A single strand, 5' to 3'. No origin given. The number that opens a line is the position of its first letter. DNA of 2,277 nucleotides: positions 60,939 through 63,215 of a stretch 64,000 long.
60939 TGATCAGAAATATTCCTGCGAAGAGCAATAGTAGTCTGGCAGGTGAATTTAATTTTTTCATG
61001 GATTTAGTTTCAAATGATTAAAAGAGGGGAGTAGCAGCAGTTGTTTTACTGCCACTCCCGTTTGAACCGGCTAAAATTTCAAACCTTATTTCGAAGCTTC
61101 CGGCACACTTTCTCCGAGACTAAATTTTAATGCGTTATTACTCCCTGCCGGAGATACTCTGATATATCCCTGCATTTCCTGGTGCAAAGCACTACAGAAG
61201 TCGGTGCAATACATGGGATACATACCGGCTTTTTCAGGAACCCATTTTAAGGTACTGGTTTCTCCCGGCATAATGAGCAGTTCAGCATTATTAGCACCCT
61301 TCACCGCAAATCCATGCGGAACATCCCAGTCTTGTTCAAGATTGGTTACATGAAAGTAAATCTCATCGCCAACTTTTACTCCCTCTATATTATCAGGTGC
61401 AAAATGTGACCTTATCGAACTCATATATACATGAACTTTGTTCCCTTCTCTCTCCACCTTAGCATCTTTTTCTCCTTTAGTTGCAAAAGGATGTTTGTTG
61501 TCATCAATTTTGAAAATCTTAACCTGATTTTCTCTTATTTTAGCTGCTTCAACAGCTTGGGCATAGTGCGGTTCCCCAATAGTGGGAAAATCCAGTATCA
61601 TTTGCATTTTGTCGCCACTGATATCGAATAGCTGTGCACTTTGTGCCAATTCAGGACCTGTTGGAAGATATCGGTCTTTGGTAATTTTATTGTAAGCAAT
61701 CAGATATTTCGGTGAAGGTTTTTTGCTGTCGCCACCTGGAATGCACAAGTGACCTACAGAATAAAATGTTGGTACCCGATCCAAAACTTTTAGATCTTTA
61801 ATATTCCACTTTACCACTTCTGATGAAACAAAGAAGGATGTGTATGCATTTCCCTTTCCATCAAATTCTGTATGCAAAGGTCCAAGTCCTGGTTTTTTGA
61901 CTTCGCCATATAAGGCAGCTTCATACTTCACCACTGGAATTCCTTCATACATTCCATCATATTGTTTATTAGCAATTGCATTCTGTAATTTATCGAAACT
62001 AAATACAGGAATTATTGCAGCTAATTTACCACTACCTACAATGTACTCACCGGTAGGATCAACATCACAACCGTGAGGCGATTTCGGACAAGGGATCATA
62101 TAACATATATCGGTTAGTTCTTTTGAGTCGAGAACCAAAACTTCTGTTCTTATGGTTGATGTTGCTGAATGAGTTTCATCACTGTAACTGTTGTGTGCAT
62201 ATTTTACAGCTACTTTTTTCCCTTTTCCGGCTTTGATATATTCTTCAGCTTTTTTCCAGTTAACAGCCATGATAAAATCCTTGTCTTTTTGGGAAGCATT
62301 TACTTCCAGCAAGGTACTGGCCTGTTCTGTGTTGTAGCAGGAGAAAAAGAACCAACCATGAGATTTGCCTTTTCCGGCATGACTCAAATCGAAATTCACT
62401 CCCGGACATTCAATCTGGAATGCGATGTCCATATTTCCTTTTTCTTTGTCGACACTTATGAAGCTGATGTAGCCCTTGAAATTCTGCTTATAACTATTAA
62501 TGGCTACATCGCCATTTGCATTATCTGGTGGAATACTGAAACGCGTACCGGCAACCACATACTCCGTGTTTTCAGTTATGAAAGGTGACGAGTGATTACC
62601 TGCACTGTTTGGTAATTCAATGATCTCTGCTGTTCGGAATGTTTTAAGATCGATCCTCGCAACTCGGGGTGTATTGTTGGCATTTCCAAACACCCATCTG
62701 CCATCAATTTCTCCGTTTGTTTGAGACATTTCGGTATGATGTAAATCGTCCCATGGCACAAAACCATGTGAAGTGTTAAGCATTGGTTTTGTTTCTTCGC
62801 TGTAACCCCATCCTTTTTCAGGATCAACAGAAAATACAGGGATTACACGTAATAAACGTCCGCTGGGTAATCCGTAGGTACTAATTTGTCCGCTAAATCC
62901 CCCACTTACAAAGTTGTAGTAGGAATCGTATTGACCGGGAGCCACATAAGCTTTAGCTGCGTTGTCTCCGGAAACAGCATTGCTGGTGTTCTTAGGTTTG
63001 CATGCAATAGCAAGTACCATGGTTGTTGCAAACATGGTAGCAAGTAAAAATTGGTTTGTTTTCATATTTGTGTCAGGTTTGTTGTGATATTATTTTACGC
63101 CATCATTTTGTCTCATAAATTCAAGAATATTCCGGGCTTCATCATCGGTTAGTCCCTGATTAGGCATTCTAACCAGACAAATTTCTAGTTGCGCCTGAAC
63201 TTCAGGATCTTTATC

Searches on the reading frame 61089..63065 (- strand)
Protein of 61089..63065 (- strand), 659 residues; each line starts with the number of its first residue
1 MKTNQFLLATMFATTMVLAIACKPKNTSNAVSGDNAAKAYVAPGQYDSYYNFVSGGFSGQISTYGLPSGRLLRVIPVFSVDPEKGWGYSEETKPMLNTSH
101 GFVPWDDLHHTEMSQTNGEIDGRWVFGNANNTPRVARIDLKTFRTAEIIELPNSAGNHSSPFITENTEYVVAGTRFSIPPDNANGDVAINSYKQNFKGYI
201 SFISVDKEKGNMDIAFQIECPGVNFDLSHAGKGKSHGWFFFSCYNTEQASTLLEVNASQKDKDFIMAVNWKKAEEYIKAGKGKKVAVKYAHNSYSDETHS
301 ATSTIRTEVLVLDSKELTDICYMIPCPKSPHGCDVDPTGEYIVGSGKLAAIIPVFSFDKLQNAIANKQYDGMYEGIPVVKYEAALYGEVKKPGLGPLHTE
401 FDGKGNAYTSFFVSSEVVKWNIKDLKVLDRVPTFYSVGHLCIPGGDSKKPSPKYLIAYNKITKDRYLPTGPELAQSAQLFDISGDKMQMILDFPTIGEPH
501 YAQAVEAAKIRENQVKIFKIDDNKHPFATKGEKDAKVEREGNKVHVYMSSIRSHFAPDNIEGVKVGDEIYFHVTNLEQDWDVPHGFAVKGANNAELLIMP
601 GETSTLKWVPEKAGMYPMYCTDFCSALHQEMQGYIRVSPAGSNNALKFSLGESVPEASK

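Call 31: find_encoding_contigs(protein=window:61089-63065:-, flank=10000, max_places=10)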
Protein window:61089-63065:- (659 aa): 16 contigs read that carry it; 10 places shown.
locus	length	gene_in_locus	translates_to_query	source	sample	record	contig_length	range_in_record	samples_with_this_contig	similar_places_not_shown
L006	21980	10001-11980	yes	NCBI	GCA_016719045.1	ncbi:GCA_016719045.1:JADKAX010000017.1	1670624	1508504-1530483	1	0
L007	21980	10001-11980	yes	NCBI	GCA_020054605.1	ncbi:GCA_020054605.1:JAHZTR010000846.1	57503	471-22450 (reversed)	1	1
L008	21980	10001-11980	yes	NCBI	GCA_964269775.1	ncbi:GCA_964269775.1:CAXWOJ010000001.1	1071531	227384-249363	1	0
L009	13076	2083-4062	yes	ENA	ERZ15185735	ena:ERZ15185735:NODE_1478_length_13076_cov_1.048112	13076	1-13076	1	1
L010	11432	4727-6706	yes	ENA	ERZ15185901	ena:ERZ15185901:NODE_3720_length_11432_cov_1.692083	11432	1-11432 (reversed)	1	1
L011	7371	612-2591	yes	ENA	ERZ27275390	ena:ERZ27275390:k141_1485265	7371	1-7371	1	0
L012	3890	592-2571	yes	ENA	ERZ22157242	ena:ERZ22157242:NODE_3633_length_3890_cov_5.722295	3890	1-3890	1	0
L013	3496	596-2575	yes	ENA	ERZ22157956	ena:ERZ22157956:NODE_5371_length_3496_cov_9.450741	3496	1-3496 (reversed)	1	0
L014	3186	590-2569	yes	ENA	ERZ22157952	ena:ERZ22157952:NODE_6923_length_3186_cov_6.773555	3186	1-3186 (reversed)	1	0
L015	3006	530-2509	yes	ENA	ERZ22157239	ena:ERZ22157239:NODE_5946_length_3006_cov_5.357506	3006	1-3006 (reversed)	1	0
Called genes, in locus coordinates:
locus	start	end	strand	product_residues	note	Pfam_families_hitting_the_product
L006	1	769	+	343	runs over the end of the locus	PF01757:Acyl_transf_3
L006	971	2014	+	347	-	PF01757:Acyl_transf_3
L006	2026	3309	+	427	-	PF04371:PAD_porph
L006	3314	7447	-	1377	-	PF19081:Ig_7 (faint), PF06832:BiPBP_C (faint), PF13927:Ig_3 (faint), PF00801:PKD (weak), PF18911:PKD_4, PF13585:CHU_C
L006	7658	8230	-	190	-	-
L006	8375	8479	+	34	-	PF17070:Thx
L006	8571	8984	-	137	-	PF01814:Hemerythrin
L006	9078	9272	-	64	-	PF04405:ScdA_N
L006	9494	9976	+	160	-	PF00034:Cytochrom_C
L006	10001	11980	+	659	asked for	PF18764:nos_propeller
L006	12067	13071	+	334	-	PF05573:NosL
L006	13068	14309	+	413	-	PF05048:NosD (weak), PF13229:Beta_helix, PF05048:NosD, PF13229:Beta_helix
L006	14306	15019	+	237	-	PF00005:ABC_tran, PF13304:AAA_21 (faint)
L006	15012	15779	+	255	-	PF12679:ABC2_membrane_2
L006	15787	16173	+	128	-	-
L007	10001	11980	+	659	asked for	PF18764:nos_propeller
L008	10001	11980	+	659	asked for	PF18764:nos_propeller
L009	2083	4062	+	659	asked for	PF18764:nos_propeller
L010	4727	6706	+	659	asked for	PF18764:nos_propeller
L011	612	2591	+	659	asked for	PF18764:nos_propeller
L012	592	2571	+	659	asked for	PF18764:nos_propeller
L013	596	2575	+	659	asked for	PF18764:nos_propeller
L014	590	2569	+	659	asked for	PF18764:nos_propeller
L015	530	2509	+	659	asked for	PF18764:nos_propeller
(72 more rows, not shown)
